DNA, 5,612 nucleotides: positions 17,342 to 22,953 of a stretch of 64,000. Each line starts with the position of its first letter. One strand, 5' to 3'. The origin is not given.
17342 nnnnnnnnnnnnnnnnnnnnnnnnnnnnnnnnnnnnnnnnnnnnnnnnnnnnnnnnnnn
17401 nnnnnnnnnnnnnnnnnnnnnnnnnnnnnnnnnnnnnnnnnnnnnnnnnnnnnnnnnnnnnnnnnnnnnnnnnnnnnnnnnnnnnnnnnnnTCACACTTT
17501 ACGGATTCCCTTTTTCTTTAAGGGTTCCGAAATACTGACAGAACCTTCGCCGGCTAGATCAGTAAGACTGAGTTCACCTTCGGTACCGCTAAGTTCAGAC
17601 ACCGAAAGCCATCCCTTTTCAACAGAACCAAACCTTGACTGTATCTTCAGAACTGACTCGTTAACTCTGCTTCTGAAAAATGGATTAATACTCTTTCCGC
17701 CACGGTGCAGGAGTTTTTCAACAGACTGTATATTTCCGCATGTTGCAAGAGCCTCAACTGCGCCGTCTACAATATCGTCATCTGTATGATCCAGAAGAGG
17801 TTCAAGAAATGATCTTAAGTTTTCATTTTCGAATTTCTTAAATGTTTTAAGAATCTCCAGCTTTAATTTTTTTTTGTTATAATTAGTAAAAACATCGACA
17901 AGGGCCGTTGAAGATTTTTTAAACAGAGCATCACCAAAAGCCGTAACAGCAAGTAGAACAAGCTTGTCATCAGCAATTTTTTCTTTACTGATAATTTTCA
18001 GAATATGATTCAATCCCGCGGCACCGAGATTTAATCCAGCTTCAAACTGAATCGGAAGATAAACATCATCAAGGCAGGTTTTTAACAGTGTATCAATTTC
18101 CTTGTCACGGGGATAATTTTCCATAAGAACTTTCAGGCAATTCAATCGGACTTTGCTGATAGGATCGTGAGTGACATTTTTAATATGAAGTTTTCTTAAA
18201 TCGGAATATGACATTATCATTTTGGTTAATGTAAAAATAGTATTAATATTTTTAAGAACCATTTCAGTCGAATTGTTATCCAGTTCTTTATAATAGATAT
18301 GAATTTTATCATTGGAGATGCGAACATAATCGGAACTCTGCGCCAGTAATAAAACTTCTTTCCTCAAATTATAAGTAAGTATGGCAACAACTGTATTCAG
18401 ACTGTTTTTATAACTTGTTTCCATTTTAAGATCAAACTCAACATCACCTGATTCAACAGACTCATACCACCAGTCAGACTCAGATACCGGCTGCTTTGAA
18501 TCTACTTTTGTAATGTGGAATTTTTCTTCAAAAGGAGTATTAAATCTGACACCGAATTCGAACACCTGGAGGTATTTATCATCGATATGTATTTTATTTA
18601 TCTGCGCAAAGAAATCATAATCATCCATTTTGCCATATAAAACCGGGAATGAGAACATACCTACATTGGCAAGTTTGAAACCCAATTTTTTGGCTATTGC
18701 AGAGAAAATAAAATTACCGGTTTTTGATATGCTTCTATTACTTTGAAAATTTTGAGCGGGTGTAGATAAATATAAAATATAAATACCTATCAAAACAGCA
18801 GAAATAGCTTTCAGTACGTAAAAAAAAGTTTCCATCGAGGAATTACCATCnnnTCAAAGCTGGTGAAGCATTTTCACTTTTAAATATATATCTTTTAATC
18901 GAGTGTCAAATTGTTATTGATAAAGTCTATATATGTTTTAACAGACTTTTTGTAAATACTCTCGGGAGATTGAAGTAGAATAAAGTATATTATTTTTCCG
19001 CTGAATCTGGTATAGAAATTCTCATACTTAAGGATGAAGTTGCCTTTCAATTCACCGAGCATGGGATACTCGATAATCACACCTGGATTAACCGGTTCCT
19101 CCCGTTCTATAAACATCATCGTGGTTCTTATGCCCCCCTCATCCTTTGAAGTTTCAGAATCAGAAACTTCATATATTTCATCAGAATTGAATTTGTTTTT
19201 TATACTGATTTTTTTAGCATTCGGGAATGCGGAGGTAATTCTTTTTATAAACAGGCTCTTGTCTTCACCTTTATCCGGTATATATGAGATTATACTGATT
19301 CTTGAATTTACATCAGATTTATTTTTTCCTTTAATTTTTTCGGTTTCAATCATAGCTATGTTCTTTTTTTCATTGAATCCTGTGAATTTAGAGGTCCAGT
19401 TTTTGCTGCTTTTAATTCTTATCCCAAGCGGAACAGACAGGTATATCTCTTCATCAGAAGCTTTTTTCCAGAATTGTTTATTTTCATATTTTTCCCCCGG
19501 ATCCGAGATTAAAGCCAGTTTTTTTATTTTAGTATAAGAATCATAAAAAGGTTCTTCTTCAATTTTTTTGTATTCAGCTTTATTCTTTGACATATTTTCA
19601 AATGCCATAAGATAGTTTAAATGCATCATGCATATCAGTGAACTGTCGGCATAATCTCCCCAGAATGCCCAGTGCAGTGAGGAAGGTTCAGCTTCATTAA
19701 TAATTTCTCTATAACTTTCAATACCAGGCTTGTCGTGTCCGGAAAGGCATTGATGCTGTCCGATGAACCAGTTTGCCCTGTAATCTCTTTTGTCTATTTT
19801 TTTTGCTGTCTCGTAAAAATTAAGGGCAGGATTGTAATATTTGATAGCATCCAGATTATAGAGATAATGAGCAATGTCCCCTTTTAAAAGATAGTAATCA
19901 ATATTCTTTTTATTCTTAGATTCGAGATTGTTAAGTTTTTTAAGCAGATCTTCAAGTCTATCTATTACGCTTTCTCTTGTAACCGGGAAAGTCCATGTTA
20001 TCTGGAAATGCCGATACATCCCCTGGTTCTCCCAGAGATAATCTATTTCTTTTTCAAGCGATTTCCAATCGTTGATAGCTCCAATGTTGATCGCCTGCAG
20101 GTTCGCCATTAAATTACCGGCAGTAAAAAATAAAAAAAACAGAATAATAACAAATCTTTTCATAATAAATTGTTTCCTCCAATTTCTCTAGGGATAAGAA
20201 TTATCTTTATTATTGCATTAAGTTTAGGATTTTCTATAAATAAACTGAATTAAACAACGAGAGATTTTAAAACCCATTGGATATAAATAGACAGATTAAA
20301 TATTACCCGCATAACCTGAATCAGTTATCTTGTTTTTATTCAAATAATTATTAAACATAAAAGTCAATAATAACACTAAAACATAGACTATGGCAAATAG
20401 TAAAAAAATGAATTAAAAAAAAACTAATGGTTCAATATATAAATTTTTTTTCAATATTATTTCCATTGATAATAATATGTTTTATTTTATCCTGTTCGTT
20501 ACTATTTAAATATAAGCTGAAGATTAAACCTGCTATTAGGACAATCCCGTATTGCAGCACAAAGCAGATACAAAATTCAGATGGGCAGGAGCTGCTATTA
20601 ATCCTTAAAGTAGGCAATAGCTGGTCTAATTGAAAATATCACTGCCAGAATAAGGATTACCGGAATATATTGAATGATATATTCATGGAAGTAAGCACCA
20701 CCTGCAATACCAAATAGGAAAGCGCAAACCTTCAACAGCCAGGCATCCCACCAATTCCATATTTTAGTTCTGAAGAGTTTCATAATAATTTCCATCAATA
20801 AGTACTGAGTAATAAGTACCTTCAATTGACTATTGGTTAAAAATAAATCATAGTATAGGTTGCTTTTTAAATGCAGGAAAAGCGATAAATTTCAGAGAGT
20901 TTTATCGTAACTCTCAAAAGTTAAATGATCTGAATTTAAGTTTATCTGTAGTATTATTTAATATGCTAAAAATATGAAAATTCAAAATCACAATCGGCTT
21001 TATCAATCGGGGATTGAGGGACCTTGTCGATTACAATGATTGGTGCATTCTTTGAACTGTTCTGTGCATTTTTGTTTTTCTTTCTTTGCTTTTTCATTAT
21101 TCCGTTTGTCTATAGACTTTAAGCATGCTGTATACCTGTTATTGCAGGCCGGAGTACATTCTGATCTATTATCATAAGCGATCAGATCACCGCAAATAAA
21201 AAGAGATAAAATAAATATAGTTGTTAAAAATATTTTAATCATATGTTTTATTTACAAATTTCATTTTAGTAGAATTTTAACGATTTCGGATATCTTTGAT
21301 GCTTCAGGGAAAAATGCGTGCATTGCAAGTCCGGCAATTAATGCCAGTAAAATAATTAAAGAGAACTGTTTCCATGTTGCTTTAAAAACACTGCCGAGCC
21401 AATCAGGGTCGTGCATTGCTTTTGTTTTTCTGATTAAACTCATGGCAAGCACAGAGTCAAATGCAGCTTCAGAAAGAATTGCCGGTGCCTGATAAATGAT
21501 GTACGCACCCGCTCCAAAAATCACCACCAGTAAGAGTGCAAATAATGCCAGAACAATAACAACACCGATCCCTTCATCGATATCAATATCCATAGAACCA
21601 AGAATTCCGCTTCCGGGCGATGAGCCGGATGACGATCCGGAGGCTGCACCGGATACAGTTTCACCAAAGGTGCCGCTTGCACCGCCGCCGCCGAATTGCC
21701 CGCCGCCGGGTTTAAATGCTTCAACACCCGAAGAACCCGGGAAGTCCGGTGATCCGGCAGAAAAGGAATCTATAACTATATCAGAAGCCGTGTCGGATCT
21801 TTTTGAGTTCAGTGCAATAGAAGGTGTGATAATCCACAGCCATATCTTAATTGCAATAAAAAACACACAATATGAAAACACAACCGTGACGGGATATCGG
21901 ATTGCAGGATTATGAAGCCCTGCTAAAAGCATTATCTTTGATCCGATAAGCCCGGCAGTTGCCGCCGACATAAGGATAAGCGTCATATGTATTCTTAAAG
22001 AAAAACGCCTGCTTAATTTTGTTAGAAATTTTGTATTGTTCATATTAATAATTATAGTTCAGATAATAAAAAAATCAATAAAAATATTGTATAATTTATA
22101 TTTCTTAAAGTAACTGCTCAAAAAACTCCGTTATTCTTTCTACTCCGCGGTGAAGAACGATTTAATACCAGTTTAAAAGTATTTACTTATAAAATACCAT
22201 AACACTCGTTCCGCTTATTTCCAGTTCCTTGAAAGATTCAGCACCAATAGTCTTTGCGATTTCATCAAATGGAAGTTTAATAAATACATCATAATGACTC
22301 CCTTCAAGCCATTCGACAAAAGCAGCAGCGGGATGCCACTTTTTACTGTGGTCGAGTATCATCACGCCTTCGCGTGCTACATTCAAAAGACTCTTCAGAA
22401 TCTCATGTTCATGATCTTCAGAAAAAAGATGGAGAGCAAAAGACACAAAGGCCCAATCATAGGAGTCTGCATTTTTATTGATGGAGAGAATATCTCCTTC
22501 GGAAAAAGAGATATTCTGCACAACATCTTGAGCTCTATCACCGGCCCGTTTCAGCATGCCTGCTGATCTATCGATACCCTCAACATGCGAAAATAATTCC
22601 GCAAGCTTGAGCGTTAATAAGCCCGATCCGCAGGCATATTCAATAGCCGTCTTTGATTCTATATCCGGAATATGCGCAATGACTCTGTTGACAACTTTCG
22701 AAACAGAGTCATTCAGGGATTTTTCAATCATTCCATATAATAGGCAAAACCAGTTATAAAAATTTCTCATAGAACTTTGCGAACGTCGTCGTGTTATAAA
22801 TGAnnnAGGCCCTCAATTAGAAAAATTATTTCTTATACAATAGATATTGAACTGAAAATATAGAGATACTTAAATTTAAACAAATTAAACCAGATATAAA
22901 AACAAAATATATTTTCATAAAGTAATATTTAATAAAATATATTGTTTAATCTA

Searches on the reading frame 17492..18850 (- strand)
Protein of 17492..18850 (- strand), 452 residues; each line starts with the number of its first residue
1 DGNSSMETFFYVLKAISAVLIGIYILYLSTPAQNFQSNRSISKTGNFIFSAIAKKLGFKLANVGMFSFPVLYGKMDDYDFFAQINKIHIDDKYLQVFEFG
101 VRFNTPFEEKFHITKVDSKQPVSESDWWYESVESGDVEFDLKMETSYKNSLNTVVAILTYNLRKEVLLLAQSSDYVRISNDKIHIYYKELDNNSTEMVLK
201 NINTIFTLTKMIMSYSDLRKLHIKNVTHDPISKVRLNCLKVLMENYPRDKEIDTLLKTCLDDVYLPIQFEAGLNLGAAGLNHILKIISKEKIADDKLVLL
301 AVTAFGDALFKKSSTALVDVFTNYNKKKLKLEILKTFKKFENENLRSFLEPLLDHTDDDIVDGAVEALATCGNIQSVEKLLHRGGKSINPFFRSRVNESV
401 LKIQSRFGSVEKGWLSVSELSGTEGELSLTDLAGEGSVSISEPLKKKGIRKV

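Call 10: search_protein_families(library=pfam, proteins=[window:17492-18850:-], max_evalue=0.001)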
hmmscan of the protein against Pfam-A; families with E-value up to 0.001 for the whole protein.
window:17492-18850:- (452 aa): 1 family
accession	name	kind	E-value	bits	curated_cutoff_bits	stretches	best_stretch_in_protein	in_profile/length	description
PF13646.12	HEAT_2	-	9.7e-05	23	27.7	0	317-396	4-83/88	HEAT repeats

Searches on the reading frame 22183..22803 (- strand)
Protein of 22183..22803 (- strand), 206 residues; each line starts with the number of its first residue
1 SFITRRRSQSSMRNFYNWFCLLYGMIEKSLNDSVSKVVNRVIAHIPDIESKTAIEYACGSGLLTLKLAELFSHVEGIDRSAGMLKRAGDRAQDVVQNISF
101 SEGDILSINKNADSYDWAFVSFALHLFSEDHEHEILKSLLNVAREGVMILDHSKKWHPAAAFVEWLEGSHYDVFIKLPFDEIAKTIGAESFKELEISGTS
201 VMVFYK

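Call 10: search_protein_families(library=pfam, proteins=[window:22183-22803:-], max_evalue=0.001)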
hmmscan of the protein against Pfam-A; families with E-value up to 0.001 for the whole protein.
window:22183-22803:- (206 aa): 6 families
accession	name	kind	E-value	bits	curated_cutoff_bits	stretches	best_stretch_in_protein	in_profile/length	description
PF13649.12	Methyltransf_25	-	2.8e-15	57.2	27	1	55-146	3-96/97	Methyltransferase domain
PF13847.12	Methyltransf_31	-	4.5e-12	46.3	27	1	51-154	5-113/145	Methyltransferase domain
PF08241.18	Methyltransf_11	-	3e-11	44.2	21.2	1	55-146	2-90/95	Methyltransferase domain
PF08242.18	Methyltransf_12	-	4.6e-08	34.1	30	1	55-146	2-95/98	Methyltransferase domain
PF01209.24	Ubie_methyltran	-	1.6e-07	31.3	20.1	1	46-157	44-159/233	ubiE/COQ5 methyltransferase family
PF13489.12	Methyltransf_23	-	0.0002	21.6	27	1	47-159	20-126/164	Methyltransferase domain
